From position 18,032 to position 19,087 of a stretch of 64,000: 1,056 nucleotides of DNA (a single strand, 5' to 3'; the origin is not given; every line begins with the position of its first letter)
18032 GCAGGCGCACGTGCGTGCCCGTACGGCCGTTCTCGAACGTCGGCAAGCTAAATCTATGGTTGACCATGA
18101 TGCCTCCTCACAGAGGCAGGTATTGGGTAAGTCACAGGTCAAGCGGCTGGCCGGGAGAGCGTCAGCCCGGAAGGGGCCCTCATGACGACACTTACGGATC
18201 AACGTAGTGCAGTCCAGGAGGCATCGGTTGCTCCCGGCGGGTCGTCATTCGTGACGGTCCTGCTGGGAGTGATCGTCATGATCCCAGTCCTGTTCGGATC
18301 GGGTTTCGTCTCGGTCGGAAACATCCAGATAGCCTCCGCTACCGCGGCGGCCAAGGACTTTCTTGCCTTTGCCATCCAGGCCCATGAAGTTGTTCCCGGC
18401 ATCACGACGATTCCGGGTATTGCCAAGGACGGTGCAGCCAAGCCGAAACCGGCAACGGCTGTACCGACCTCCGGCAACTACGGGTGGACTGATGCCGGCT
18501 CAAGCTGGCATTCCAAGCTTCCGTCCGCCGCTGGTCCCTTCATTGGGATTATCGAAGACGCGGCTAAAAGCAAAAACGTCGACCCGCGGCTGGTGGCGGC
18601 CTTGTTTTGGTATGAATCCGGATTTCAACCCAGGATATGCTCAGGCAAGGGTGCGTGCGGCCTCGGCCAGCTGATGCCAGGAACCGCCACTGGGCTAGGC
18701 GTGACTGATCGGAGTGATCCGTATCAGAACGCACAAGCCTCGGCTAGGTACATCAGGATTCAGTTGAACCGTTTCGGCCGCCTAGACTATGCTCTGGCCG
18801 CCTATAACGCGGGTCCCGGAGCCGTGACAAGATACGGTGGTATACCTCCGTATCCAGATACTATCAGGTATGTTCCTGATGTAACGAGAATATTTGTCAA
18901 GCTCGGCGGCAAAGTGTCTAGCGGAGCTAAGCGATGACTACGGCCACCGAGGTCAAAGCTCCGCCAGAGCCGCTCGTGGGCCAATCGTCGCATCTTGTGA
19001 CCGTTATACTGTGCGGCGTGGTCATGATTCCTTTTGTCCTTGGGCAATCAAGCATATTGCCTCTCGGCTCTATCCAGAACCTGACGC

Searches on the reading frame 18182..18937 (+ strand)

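Call 61: search_protein_families(library=pfam, proteins=[window:18182-18937:+], max_evalue=0.001)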
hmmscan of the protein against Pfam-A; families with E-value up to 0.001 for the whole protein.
window:18182-18937:+ (251 aa): 1 family
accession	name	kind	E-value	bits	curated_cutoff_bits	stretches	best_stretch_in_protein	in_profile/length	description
PF01464.25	SLT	-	2.9e-23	82.1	21.3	1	124-219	3-105/117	Transglycosylase SLT domain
